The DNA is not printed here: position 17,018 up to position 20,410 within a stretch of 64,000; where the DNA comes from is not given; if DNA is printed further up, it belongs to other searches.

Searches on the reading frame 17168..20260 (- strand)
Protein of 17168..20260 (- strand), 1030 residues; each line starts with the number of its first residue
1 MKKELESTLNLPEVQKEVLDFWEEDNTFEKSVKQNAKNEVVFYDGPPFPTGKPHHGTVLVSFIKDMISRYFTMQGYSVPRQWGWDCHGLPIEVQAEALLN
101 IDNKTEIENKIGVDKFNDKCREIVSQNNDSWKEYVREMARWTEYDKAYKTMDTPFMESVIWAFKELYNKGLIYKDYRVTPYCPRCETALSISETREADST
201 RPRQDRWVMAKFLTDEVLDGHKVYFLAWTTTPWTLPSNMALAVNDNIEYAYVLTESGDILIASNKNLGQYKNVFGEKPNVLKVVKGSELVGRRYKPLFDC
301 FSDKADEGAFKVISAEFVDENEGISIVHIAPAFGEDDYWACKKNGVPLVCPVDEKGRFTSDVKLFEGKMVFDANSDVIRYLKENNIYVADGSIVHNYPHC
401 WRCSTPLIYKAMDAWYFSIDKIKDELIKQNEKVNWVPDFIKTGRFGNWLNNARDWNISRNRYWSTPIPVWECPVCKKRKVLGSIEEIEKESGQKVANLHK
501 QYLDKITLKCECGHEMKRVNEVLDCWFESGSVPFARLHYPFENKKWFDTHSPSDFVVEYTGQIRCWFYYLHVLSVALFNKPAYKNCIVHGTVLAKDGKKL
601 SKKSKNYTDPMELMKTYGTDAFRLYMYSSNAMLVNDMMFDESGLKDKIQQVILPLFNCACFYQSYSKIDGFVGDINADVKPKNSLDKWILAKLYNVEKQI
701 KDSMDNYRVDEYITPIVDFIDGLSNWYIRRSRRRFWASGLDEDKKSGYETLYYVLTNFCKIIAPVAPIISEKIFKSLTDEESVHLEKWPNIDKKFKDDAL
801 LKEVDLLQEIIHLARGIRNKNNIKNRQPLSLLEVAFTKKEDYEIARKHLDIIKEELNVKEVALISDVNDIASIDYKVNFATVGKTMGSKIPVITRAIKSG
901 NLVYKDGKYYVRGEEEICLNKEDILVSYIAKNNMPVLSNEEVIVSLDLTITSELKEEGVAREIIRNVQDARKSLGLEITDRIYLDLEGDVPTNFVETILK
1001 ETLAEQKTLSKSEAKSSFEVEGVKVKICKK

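Call 59: search_protein_families(library=pfam, proteins=[window:17168-20260:-], max_evalue=0.001)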
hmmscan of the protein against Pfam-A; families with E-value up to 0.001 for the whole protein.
window:17168-20260:- (1030 aa): 4 families
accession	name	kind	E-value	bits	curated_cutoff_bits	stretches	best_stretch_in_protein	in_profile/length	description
PF00133.28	tRNA-synt_1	-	7.5e-122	407.5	22.7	1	18-631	2-407/414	tRNA synthetases class I (I, L, M and V)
PF08264.19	Anticodon_1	-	4.8e-36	124.3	25.1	1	686-831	1-146/148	Anticodon-binding domain of tRNA ligase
PF19302.4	DUF5915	-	5.3e-36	124.4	27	1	850-1027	2-190/195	Domain of unknown function (DUF5915)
PF09334.17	tRNA-synt_1g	-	2.6e-17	63.1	20.1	1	47-190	8-131/391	tRNA synthetases class I (M)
